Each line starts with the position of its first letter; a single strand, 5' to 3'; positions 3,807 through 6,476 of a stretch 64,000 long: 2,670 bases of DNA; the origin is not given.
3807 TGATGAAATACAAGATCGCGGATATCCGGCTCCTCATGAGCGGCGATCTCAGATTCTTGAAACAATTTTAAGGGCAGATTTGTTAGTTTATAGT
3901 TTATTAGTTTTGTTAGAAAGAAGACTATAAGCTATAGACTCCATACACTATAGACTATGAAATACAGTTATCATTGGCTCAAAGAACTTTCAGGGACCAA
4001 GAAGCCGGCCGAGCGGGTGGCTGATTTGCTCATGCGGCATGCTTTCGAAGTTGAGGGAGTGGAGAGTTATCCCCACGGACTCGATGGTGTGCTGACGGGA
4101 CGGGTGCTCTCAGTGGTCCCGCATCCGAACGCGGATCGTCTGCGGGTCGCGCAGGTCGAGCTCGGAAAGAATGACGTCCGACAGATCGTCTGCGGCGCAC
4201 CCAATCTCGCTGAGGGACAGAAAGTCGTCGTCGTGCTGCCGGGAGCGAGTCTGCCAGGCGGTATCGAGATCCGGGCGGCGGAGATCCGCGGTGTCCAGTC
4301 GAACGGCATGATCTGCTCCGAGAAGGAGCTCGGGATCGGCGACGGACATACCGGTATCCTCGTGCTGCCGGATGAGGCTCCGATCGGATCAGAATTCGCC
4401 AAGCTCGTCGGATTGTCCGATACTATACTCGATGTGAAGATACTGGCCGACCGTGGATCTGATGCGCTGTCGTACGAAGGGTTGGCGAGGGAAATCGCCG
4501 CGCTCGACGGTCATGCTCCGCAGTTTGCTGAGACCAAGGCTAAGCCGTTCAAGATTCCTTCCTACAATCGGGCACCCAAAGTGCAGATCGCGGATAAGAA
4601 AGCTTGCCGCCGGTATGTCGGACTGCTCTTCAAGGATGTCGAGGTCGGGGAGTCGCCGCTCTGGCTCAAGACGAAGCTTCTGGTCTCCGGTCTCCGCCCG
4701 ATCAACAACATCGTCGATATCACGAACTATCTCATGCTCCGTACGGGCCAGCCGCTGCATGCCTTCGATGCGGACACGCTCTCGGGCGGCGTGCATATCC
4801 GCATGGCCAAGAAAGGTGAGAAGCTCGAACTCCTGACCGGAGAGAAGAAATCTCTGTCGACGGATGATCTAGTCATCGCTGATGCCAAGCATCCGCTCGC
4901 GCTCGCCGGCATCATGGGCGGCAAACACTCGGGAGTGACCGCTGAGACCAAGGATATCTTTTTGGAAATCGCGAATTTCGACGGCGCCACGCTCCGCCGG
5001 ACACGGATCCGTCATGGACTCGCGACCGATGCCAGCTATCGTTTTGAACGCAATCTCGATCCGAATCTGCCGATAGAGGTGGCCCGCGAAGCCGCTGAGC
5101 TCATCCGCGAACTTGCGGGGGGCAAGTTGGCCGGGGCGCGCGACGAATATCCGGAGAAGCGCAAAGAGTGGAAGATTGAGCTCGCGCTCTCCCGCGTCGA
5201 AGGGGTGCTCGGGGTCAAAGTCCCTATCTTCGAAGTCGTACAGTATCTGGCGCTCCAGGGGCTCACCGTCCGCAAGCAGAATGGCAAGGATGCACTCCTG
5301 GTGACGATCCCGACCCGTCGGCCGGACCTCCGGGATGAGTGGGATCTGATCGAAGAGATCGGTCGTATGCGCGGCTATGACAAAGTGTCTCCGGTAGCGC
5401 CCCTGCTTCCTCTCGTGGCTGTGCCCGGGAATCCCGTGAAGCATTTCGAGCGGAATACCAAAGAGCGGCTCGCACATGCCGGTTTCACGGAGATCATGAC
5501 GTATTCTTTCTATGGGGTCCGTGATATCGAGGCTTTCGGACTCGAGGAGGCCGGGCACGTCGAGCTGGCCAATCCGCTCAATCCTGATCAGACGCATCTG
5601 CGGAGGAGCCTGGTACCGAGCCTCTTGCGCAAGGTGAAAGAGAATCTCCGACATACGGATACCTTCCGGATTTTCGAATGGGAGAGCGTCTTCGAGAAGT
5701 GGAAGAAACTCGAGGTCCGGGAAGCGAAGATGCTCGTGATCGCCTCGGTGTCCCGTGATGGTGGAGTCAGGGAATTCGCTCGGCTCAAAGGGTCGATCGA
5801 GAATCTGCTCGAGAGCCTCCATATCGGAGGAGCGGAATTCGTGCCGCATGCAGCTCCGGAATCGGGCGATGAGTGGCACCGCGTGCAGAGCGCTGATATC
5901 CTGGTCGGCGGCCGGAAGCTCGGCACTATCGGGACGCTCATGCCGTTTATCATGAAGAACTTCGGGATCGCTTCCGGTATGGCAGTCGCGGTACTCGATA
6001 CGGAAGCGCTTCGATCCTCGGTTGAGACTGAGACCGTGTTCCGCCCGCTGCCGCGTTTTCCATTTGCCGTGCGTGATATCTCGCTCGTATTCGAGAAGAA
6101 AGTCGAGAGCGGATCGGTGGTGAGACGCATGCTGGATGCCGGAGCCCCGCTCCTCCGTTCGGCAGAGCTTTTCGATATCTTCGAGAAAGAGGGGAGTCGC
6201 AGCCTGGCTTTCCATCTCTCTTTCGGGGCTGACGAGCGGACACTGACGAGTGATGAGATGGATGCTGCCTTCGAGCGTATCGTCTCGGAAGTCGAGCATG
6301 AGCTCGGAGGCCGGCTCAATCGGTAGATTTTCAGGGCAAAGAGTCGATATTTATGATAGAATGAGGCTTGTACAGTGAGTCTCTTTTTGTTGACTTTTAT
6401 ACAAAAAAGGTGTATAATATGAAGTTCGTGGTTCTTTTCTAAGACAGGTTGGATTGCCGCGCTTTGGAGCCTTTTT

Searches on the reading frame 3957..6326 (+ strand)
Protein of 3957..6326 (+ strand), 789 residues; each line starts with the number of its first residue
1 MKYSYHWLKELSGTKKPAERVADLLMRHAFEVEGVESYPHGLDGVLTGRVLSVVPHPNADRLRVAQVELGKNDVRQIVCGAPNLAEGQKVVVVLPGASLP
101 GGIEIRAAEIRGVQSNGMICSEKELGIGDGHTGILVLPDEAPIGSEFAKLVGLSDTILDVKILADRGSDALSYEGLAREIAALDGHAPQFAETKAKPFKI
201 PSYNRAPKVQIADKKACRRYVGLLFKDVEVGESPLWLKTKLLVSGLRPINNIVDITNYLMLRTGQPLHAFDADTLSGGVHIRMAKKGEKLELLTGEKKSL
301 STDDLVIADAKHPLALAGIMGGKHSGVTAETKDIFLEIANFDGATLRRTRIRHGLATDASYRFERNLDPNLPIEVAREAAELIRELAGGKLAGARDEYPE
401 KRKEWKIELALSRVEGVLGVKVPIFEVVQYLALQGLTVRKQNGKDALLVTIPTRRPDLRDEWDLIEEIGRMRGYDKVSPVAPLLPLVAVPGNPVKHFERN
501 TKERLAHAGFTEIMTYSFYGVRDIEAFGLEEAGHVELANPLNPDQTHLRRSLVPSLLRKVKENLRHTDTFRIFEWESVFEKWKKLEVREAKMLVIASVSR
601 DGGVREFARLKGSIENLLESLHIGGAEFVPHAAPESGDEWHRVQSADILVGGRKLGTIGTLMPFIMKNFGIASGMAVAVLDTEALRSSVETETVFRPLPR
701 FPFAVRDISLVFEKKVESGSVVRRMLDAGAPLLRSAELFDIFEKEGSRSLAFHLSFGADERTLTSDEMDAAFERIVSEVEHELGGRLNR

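Call 11: search_protein_families(library=pfam, proteins=[window:3957-6326:+], max_evalue=0.001)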
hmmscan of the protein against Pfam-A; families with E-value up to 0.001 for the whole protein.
window:3957-6326:+ (789 aa): 5 families
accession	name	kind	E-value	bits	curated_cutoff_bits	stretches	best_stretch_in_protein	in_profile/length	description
PF03483.22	B3_4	-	1e-66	224.3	29.3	1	216-388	1-174/174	B3/4 domain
PF17759.6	tRNA_synthFbeta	-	2.6e-36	125.5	22.4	1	486-681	10-213/214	Phenylalanyl tRNA synthetase beta chain CLM domain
PF01588.26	tRNA_bind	-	4.6e-20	72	27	1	46-145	2-95/96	Putative tRNA binding domain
PF03147.19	FDX-ACB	-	6e-18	65.5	31.1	1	699-787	1-93/94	Ferredoxin-fold anticodon binding domain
PF03484.21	B5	-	8.1e-18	64.8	28.6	1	407-474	1-67/67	tRNA synthetase B5 domain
